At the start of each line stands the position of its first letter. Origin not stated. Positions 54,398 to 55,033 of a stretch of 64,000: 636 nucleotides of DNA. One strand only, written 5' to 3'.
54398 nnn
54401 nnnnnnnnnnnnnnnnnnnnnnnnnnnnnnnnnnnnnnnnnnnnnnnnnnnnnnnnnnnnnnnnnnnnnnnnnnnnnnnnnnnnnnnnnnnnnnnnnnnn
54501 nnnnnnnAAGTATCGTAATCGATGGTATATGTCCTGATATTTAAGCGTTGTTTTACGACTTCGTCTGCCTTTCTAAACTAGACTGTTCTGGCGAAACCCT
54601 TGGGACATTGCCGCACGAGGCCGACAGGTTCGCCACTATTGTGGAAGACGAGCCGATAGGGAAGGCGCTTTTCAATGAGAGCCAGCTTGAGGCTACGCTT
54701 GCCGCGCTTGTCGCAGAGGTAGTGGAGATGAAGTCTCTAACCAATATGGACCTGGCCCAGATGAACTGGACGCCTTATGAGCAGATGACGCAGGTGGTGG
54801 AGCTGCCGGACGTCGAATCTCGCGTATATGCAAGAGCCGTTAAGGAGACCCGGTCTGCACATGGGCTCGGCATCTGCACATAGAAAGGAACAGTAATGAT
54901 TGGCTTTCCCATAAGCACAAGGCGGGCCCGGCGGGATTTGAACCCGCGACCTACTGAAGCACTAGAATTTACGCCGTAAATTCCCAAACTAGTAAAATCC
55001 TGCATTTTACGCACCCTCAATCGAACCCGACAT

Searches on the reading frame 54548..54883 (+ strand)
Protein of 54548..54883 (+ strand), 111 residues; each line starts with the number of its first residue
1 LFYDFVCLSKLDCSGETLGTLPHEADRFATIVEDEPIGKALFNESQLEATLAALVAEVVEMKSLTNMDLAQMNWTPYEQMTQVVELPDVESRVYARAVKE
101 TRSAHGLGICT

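Call 8: search_protein_families(library=pfam, max_evalue=0.01, proteins=[window:54548-54883:+])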
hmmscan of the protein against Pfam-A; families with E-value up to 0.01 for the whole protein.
window:54548-54883:+ (111 aa): 0 families

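Call 14: find_encoding_contigs(protein=window:54548-54883:+, flank=10000, max_places=10)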
Protein window:54548-54883:+ (111 aa): 9 contigs read that carry it; 8 places shown.
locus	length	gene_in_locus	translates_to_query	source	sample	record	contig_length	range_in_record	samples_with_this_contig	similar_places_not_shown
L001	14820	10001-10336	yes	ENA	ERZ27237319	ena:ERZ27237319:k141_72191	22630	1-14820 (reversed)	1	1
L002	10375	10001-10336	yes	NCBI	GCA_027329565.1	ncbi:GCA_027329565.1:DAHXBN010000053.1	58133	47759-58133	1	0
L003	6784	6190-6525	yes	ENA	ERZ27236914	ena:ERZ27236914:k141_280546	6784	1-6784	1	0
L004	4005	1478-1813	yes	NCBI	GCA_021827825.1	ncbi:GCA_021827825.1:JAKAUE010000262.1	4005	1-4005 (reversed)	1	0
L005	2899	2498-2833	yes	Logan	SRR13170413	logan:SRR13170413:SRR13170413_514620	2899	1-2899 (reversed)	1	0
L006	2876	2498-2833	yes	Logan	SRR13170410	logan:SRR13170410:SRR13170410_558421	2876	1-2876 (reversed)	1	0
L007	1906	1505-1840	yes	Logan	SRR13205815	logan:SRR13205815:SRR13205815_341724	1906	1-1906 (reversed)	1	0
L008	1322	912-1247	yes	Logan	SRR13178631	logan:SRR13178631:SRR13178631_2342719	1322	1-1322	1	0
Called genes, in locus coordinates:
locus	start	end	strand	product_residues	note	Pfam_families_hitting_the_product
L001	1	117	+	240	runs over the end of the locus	PF00254:FKBP_C (weak), PF22199:FKBP26_IF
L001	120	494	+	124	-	PF01906:YbjQ_1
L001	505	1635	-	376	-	PF01266:DAO (weak), PF01494:FAD_binding_3, PF05834:Lycopene_cycl (faint), PF13450:NAD_binding_8 (faint), PF22578:GGR_cat (weak)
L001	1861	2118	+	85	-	PF00352:TBP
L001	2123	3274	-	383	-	PF13439:Glyco_transf_4, PF00534:Glycos_transf_1, PF13692:Glyco_trans_1_4, PF13524:Glyco_trans_1_2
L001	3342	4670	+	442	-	PF02881:SRP54_N, PF00448:SRP54, PF01656:CbiA (faint), PF02978:SRP_SPB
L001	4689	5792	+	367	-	PF01926:MMR_HSR1, PF02421:FeoB_N, PF16897:MMR_HSR1_Xtn, PF02824:TGS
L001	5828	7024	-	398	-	PF04389:Peptidase_M28 (weak), PF01546:Peptidase_M20, PF07687:M20_dimer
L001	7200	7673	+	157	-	-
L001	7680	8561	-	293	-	-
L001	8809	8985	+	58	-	PF06348:DUF1059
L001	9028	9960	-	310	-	-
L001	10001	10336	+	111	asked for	-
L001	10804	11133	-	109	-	PF00892:EamA (weak)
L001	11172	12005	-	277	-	PF01026:TatD_DNase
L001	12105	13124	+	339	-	PF06053:DUF929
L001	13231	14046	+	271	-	PF00142:Fer4_NifH (faint), PF09140:MipZ (weak), PF10609:ParA, PF13614:AAA_31, PF01656:CbiA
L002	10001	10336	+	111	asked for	-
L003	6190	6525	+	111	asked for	-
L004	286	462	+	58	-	PF06348:DUF1059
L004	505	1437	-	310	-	-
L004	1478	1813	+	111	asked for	-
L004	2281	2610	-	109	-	PF00892:EamA (weak)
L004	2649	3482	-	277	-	PF01026:TatD_DNase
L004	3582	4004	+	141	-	?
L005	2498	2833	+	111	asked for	-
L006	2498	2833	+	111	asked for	-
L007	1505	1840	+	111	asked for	-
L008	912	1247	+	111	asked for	-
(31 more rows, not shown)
